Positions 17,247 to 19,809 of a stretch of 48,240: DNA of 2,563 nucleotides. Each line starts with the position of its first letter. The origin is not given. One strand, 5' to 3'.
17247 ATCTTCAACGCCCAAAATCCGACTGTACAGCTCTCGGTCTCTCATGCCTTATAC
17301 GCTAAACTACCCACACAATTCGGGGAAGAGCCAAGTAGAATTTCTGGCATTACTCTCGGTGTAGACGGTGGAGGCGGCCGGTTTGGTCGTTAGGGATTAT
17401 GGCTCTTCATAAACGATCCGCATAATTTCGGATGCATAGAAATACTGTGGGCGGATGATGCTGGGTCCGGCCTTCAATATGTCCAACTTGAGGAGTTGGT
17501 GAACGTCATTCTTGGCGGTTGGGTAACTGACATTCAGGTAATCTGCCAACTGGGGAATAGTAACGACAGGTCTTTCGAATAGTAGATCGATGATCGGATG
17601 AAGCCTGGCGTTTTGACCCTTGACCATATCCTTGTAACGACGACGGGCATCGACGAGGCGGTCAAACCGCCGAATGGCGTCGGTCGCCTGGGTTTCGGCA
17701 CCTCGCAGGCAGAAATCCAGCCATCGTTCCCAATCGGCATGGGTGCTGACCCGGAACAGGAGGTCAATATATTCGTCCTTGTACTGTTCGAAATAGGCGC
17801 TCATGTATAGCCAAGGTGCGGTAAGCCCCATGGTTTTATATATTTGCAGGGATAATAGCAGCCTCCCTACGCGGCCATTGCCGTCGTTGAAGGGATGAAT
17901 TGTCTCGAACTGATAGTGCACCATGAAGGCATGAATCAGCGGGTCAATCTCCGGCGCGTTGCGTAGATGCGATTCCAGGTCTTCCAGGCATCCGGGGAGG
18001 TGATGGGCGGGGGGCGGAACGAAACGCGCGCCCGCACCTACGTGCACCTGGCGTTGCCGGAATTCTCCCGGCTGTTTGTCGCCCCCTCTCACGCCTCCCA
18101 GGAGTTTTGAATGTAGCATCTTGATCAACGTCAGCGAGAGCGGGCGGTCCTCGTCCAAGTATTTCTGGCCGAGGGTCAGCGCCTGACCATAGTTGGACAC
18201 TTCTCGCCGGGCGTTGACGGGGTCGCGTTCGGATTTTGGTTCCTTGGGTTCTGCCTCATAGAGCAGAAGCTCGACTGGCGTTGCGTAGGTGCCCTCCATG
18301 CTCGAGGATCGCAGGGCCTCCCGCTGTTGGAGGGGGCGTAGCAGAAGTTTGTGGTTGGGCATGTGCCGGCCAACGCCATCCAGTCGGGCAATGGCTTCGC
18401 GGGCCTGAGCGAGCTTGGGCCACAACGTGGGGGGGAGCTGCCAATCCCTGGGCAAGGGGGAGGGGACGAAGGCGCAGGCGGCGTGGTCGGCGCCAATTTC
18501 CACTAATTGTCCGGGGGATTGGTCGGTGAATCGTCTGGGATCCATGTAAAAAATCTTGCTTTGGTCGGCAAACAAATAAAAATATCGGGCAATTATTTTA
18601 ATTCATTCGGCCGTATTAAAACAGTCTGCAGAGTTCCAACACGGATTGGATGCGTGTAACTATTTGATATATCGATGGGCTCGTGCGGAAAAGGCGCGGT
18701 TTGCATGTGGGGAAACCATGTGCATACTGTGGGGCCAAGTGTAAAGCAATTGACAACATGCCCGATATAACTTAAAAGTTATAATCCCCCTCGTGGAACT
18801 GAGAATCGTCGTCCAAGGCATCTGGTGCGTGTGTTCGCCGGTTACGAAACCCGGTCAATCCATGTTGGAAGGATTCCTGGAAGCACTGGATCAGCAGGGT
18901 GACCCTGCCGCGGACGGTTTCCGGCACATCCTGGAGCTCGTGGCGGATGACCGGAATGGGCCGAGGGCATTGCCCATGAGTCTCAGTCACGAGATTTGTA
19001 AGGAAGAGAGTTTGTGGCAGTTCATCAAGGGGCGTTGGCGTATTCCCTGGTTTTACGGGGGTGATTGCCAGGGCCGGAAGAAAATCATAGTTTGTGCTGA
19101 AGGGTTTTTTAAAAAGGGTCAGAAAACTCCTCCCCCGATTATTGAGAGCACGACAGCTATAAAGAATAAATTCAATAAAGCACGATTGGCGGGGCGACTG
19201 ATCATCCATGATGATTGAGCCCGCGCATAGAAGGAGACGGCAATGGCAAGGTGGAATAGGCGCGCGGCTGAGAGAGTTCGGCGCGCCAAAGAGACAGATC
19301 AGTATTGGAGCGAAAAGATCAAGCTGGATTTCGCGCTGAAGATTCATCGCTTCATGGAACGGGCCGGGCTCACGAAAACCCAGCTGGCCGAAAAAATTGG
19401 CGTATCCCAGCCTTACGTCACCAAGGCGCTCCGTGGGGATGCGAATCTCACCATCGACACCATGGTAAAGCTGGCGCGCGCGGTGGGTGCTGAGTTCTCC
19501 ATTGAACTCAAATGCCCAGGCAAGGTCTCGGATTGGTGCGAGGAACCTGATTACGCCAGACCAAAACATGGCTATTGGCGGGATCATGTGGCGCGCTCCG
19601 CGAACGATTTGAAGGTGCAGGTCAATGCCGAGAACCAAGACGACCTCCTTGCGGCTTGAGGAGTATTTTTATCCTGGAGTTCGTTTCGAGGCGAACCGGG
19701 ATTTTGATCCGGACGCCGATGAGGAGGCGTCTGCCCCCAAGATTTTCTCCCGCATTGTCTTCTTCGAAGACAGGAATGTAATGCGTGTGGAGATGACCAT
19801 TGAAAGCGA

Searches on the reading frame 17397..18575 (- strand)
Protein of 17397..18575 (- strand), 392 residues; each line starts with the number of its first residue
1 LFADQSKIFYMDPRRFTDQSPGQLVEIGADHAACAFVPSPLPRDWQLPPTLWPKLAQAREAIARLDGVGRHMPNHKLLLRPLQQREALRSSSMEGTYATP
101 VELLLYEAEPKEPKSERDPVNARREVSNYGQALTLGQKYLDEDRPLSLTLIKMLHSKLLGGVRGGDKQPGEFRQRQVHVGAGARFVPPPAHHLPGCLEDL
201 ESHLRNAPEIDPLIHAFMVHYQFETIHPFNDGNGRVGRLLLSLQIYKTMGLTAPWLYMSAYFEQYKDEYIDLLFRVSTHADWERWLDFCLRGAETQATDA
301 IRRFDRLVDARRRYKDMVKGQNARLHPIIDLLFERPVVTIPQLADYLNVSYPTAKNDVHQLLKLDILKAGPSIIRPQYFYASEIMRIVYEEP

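Call 23: search_protein_families(library=pfam, proteins=[window:17397-18575:-], max_evalue=0.001)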
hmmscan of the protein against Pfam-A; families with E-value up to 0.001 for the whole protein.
window:17397-18575:- (392 aa): 2 families
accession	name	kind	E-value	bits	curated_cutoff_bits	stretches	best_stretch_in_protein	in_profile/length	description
PF13784.11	Fic_N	-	2.9e-21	75.7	26.7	1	53-137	2-81/82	Fic/DOC family N-terminal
PF02661.23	Fic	-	2.3e-20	73.6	24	1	145-243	1-91/93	Fic/DOC family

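Call 75: search_protein_families(library=padloc, proteins=[window:17397-18575:-], max_evalue=0.001)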
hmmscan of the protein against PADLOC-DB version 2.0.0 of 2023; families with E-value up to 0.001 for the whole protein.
window:17397-18575:- (392 aa): 8 families
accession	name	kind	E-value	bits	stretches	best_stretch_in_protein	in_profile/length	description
PDLC03963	SoFic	-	7.3e-105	349.3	1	35-388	8-358/361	-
PDLC04840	PDC-S04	-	3.2e-19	67.5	1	83-273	12-196/227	-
PDLC04966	PDC-S24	-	1.8e-16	58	1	141-279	227-371/497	-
PDLC04836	PDC-S04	-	2.7e-14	50.9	1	143-244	86-186/244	-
PDLC04837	PDC-S04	-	6.2e-12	43.3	1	143-247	82-185/234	-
PDLC04839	PDC-S04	-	2.6e-10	38.3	1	140-248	53-162/205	-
PDLC04841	PDC-S04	-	0.00018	19.2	1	144-257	138-240/292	-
PDLC04838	PDC-S04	-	0.00075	17.3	0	203-244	120-161/209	-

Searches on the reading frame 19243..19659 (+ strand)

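Call 23: search_protein_families(library=pfam, proteins=[window:19243-19659:+], max_evalue=0.001)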
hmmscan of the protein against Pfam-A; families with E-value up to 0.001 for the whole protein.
window:19243-19659:+ (138 aa): 6 families
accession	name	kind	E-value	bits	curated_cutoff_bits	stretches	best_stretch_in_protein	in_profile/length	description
PF01381.28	HTH_3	-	5.8e-12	45.9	23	1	35-82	2-49/55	Helix-turn-helix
PF13560.12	HTH_31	-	3.5e-09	37.3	27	1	30-83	2-56/64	Helix-turn-helix domain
PF13744.12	HTH_37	-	7.9e-09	35.6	27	1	25-88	14-78/80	Helix-turn-helix domain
PF13443.12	HTH_26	-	1e-06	29.3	22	1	33-82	1-51/63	Cro/C1-type HTH DNA-binding domain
PF17762.8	HTH_ParB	-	1.6e-05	25.4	22.6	1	28-64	6-42/102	ParB HTH domain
PF21716.3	dnstrm_HI1420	-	0.00057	20.1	27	1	46-87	47-88/90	Probable addiction module antidote protein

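Call 75: search_protein_families(library=padloc, proteins=[window:19243-19659:+], max_evalue=0.001)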
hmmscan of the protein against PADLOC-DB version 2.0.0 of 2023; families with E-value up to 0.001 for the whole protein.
window:19243-19659:+ (138 aa): 10 families
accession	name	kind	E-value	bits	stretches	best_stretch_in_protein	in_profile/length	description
PDLC04760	PDC-M64C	-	1.8e-10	39.1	1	7-84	4-81/93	-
PDLC03665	Control_protein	-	2.2e-07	29.1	1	24-86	3-66/77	control protein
PDLC04757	PDC-M64B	-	2.2e-07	28.9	1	27-84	27-84/128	-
PDLC04762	PDC-M64C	-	6.9e-07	27.3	1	16-83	12-81/97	-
PDLC04758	PDC-M64B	-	9.4e-07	27.3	1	27-84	28-85/123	-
PDLC04759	PDC-M64B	-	6.2e-06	24.3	1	25-84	22-81/135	-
PDLC04775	PDC-M69A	-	4.2e-05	22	1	33-81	11-59/113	-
PDLC02926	HTH_VI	-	0.00013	20.2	1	31-84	5-56/92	-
PDLC03671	Control_protein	-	0.00048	18.3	1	32-82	17-67/84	control protein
PDLC03949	RmrA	-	0.00065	16.7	1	39-83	12-56/363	-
